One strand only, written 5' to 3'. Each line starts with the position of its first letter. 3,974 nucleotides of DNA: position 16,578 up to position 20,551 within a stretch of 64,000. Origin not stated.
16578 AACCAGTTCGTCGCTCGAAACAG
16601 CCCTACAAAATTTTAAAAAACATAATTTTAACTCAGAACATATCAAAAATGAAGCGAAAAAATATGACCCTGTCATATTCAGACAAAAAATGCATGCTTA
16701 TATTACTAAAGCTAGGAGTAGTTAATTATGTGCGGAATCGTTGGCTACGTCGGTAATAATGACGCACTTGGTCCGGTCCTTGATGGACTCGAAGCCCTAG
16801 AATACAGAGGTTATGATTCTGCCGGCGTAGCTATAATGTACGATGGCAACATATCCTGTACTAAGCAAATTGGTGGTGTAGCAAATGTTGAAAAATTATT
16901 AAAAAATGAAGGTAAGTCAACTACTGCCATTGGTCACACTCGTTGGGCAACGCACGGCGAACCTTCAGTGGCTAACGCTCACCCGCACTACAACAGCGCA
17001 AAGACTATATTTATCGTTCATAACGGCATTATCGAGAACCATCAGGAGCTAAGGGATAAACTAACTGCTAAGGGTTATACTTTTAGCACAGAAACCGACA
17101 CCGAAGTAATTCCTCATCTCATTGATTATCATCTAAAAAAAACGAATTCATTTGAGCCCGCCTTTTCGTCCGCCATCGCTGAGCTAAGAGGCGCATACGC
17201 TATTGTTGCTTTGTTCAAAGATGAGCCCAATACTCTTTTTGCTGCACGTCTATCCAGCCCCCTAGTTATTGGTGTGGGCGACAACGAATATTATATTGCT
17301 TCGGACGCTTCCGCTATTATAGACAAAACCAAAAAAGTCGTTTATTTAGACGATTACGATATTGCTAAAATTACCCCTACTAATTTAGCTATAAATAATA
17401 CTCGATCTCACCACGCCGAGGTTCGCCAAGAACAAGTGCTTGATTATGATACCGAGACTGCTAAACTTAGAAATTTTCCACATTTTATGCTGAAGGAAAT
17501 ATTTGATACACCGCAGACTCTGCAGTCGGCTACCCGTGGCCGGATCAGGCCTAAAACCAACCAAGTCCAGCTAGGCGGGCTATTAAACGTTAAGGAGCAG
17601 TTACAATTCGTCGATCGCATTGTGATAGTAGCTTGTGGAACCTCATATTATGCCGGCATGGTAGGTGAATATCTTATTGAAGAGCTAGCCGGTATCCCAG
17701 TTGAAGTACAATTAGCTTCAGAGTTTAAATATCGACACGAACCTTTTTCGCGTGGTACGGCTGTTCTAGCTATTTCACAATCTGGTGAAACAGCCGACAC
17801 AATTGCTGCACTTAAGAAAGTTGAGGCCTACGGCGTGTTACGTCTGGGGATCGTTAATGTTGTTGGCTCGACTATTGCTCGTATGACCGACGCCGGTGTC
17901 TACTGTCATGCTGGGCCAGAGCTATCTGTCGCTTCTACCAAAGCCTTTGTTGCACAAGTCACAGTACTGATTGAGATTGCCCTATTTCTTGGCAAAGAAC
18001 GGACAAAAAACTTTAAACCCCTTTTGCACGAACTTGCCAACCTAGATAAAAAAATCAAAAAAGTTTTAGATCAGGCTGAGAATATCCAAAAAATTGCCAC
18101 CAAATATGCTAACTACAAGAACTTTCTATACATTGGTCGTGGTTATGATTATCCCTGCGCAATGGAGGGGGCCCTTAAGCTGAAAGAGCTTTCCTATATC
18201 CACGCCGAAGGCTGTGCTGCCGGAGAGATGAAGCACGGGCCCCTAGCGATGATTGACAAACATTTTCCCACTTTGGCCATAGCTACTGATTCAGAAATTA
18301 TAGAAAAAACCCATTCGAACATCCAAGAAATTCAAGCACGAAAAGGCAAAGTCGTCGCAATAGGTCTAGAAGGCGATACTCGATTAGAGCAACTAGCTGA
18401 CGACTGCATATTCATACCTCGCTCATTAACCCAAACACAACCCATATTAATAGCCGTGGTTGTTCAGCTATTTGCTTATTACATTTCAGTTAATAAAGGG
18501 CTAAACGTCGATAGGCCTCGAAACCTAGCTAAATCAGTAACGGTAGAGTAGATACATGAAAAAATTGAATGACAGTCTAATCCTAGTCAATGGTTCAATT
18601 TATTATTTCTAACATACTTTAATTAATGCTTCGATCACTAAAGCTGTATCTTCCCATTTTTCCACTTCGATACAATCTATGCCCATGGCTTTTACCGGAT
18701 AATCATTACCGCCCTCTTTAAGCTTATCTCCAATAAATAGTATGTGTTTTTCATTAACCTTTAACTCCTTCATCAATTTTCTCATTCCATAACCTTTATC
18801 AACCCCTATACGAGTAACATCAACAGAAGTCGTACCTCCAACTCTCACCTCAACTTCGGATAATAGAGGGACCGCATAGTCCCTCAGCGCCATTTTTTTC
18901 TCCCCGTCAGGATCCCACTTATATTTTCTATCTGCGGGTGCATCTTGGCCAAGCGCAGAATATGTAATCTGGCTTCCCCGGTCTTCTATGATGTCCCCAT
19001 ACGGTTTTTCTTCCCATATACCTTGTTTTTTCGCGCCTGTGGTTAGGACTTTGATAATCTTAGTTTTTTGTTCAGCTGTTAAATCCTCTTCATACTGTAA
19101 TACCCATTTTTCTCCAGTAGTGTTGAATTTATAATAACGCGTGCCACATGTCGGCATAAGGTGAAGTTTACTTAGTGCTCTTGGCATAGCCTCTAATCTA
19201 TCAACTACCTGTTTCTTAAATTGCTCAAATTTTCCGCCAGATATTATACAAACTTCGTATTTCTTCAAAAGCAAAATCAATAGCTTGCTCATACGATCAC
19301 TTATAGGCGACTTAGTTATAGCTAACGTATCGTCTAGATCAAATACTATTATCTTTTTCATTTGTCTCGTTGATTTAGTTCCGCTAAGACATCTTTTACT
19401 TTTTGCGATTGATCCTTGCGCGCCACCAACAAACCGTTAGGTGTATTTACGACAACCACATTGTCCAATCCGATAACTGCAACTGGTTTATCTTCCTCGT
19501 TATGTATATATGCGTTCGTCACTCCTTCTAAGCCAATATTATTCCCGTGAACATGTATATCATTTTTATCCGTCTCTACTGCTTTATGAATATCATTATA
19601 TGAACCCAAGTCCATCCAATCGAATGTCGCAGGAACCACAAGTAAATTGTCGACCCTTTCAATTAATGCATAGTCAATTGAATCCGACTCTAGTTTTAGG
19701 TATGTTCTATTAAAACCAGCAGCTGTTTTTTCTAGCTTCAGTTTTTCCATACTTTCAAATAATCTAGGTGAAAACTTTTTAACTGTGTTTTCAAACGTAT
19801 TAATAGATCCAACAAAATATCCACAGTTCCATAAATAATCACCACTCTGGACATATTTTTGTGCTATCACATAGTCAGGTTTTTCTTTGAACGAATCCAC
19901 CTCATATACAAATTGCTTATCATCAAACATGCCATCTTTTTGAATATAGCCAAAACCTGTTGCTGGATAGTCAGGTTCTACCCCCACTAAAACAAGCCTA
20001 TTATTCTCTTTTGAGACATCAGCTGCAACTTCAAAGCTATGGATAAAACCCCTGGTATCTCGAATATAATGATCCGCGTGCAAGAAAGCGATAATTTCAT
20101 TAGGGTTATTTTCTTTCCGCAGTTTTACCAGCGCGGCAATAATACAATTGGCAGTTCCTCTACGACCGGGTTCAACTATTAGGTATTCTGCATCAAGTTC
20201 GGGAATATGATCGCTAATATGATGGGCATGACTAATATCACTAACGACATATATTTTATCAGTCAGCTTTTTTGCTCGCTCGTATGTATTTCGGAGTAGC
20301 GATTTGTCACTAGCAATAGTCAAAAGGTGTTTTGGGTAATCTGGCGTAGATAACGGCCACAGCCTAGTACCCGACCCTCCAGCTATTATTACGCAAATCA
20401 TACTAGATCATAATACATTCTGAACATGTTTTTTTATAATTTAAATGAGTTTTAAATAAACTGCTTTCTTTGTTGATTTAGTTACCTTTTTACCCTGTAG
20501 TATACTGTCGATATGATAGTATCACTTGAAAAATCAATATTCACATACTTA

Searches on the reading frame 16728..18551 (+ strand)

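Call 83: search_protein_families(library=pfam, proteins=[window:16728-18551:+], max_evalue=0.00001)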
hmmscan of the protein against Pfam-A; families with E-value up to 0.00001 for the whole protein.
window:16728-18551:+ (607 aa): 3 families
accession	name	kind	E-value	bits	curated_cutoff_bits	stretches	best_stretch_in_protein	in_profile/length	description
PF01380.27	SIS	-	1.8e-50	170.6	25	2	296-414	6-125/131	SIS domain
PF13522.11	GATase_6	-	1.8e-21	77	27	1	64-193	10-130/130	Glutamine amidotransferase domain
PF13537.11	GATase_7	-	3.8e-17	62.9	25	1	81-197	10-121/123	Glutamine amidotransferase domain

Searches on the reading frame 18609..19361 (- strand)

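Call 83: search_protein_families(library=pfam, proteins=[window:18609-19361:-], max_evalue=0.00001)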
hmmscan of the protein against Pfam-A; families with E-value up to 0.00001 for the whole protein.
window:18609-19361:- (250 aa): 2 families
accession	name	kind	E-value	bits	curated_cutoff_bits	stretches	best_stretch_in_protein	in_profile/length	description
PF08282.18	Hydrolase_3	-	1.5e-08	35.1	20.9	0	170-213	169-212/255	haloacid dehalogenase-like hydrolase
PF03332.19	PMM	-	6.5e-08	33.1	22.4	1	92-241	63-213/221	Eukaryotic phosphomannomutase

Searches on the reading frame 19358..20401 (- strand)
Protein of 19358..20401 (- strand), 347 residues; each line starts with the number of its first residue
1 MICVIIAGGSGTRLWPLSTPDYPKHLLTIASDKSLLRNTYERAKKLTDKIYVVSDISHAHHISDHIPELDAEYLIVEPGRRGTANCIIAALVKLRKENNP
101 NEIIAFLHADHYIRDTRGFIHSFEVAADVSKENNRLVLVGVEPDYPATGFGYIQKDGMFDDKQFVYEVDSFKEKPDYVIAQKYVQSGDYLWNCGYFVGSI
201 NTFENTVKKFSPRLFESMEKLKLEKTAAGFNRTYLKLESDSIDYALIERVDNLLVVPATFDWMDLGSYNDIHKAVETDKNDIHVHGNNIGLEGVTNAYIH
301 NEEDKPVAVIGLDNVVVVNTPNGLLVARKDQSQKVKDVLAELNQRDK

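Call 83: search_protein_families(library=pfam, proteins=[window:19358-20401:-], max_evalue=0.00001)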
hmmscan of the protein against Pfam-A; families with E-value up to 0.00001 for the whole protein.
window:19358-20401:- (347 aa): 3 families
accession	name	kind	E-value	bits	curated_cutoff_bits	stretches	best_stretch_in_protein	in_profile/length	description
PF00483.29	NTP_transferase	-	7.7e-36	124.3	21.2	1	4-279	3-243/245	Nucleotidyl transferase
PF22640.1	ManC_GMP_beta-helix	-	9.9e-13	48.2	27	1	296-342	9-55/55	MannoseP isomerase/GMP-like beta-helix domain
PF12804.13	NTP_transf_3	-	5.7e-07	30.3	27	1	3-111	1-96/160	MobA-like NTP transferase domain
